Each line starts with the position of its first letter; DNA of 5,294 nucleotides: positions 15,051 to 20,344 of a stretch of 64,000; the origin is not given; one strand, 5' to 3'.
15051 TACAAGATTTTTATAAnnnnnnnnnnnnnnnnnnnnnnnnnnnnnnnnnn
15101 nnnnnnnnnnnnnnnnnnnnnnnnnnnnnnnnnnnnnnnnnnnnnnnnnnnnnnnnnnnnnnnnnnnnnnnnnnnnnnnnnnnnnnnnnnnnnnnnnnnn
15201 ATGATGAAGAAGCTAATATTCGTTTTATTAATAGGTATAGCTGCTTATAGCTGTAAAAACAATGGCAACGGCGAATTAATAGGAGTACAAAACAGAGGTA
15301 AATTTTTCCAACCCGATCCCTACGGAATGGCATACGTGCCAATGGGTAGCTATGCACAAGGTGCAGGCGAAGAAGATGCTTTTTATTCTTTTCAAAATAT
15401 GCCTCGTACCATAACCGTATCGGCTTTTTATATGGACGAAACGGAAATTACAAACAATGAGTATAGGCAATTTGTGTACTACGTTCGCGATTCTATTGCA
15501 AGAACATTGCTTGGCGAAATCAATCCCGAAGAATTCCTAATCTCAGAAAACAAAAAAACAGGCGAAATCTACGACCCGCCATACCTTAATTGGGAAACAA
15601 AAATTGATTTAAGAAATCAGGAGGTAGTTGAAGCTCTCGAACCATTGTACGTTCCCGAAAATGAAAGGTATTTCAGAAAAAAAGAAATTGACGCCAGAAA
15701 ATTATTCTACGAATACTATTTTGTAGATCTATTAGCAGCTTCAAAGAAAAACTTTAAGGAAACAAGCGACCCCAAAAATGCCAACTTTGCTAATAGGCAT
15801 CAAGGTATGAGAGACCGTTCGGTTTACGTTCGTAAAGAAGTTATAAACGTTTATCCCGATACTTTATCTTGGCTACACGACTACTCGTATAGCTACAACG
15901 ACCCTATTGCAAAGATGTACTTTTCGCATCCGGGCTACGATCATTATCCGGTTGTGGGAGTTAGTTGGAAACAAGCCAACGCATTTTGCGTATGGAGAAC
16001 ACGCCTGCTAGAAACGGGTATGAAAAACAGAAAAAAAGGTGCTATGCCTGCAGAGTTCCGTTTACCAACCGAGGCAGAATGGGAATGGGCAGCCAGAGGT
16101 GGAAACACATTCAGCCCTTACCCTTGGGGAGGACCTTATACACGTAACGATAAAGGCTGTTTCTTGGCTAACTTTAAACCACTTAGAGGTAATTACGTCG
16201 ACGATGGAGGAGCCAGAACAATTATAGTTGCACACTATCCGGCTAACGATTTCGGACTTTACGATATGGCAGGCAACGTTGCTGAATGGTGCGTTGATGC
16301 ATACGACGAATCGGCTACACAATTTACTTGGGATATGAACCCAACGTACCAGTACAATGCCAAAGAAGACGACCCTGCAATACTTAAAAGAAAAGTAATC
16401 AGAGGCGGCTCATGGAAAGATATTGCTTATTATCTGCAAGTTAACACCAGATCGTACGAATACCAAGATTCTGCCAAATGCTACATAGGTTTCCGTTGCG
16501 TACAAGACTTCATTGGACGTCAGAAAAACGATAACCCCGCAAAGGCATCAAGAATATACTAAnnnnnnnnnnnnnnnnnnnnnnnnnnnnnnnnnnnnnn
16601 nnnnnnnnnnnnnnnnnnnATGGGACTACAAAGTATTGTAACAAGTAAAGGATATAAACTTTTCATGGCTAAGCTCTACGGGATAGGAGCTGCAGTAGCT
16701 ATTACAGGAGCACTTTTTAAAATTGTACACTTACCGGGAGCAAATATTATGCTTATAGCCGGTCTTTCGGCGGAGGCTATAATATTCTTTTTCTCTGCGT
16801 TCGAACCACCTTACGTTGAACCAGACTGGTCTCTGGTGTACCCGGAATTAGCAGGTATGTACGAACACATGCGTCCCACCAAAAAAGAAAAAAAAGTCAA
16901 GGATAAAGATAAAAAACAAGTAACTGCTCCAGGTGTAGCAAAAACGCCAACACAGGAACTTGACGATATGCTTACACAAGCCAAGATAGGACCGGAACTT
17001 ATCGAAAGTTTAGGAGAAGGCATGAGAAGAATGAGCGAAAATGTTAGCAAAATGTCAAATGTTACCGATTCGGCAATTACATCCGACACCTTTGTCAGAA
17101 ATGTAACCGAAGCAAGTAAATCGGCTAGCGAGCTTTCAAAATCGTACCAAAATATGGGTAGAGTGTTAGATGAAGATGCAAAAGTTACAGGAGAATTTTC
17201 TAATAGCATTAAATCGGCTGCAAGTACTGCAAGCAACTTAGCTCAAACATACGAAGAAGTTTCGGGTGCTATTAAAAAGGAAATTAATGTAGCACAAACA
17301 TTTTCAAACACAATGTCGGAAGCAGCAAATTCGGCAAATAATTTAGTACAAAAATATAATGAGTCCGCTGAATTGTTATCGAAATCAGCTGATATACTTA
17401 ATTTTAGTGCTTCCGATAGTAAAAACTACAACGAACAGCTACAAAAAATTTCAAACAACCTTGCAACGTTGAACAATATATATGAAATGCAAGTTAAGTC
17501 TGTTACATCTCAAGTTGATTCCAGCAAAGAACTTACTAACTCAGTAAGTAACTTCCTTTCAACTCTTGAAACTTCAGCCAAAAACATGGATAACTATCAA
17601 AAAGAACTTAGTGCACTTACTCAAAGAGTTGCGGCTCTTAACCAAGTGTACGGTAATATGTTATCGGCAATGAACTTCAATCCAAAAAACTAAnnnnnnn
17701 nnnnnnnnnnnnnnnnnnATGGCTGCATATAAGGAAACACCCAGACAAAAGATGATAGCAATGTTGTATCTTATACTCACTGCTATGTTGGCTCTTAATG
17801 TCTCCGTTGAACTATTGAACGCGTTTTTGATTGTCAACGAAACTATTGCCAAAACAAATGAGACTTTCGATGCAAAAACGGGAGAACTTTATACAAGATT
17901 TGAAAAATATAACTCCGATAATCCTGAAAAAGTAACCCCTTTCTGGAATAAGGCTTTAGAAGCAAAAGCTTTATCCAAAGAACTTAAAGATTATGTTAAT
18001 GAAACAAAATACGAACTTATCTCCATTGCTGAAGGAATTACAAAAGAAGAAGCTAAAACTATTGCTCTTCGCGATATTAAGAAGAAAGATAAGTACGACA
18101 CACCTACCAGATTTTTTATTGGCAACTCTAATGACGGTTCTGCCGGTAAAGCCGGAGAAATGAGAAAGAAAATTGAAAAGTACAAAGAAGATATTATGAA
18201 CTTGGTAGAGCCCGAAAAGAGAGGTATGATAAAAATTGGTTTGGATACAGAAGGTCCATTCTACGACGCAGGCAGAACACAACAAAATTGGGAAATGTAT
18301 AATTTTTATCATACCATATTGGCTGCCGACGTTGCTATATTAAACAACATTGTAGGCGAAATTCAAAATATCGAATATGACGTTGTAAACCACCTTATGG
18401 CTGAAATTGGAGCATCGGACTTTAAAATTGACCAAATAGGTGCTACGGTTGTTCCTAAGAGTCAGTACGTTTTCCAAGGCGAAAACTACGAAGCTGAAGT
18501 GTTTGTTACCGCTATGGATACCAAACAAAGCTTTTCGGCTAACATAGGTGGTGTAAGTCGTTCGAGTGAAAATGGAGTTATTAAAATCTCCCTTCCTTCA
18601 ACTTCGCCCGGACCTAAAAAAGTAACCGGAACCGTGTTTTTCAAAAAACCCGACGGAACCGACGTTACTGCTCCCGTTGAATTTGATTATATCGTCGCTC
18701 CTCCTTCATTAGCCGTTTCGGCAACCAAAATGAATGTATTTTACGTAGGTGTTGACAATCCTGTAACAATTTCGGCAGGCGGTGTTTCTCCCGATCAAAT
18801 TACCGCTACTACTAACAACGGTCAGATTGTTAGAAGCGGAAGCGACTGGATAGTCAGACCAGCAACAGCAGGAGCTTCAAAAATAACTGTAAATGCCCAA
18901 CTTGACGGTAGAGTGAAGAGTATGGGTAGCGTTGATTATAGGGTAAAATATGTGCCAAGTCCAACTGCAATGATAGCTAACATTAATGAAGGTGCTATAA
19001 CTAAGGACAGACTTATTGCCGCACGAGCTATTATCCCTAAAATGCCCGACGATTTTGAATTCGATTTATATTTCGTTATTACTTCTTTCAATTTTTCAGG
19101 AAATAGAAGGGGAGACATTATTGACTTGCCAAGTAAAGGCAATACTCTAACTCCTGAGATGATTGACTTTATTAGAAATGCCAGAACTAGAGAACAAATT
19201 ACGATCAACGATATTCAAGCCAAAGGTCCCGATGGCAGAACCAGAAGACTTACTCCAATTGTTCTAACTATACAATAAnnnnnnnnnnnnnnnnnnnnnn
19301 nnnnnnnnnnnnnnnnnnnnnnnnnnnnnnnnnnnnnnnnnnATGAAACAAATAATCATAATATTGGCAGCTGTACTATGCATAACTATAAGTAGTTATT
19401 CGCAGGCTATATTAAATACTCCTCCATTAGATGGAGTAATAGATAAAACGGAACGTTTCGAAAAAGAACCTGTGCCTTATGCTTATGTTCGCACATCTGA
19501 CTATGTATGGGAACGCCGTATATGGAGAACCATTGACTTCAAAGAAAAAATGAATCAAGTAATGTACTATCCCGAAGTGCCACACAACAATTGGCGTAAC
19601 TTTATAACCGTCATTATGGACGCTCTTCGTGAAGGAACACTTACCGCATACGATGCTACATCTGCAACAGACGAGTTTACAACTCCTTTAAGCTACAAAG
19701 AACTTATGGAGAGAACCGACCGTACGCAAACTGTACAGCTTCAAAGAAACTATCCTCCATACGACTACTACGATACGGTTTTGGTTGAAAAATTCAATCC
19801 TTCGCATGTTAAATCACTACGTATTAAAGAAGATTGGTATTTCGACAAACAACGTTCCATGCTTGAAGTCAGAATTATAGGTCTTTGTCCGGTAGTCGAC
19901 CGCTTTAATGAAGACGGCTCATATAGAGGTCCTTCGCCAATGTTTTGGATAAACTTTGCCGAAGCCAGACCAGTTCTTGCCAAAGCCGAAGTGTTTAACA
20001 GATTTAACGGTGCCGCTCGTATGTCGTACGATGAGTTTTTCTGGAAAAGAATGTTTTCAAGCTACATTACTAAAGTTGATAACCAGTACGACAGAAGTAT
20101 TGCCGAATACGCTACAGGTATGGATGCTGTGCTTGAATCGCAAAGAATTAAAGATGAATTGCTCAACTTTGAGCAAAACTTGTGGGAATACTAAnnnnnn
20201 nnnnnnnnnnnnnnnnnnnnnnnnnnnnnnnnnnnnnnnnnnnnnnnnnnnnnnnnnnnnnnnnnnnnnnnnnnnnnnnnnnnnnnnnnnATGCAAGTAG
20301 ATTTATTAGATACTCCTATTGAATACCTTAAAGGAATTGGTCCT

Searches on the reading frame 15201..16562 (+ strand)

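Call 67: search_protein_families(library=pfam, max_evalue=0.00001, proteins=[window:15201-16562:+])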
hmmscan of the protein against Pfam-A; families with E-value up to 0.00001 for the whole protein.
window:15201-16562:+ (453 aa): 1 family
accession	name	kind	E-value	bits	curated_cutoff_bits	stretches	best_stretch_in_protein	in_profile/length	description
PF03781.23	FGE-sulfatase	-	8.9e-47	160.3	23.3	1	43-434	5-254/255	Sulfatase-modifying factor enzyme 1-like domain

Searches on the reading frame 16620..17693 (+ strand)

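Call 67: search_protein_families(library=pfam, max_evalue=0.00001, proteins=[window:16620-17693:+])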
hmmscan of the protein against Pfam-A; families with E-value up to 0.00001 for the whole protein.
window:16620-17693:+ (357 aa): 1 family
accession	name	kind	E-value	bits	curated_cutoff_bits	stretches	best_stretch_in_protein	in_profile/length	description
PF22827.1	GldL_N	-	2.3e-27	95.4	24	1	19-79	1-61/62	GldL N-terminal domain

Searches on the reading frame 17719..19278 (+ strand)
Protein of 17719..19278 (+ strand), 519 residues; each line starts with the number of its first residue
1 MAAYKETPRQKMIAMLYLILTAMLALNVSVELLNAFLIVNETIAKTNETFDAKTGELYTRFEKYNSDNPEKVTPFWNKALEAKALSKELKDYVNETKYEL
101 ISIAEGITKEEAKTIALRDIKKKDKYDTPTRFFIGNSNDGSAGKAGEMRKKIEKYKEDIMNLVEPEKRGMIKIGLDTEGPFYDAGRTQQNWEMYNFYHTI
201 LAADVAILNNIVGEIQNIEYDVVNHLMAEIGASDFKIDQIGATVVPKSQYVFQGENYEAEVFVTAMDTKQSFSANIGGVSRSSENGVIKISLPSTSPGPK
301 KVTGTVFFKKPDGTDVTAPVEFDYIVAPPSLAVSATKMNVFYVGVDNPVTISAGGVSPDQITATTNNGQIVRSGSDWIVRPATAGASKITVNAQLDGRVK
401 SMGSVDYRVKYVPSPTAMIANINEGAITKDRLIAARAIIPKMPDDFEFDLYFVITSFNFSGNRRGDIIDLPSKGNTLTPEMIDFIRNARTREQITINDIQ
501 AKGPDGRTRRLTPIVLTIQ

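Call 68: search_protein_families(library=pfam, max_evalue=0.00001, proteins=[window:17719-19278:+])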
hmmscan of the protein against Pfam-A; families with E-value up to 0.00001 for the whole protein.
window:17719-19278:+ (519 aa): 4 families
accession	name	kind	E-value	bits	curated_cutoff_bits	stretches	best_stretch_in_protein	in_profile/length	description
PF12081.13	GldM_1st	-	5.5e-32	111.8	25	1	31-228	1-193/194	GldM N-terminal domain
PF21601.3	GldM_2nd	-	9.2e-22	77.8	24.4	1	232-327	2-97/98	GldM second domain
PF21602.3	GldM_3rd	-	5.9e-20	71.8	25.2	1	331-410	2-82/82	GldM third domain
PF12080.14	GldM_4th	-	2.4e-16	60.8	24.6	1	413-519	1-114/114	GldM C-terminal domain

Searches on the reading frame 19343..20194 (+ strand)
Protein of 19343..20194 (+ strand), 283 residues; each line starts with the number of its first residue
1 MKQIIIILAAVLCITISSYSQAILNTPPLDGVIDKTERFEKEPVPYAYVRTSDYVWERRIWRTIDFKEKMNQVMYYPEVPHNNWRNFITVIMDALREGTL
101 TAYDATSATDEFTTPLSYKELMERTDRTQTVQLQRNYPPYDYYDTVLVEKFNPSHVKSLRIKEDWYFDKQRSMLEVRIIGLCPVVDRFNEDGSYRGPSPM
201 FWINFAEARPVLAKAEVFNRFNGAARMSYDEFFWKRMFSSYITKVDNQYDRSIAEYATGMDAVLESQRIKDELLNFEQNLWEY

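Call 68: search_protein_families(library=pfam, max_evalue=0.00001, proteins=[window:19343-20194:+])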
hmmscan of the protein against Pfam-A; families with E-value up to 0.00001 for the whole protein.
window:19343-20194:+ (283 aa): 1 family
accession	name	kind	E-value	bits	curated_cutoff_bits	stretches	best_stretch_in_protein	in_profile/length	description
PF19841.4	GldN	-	2.4e-75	253.6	23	1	49-282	1-228/228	Gliding motility associated protein GldN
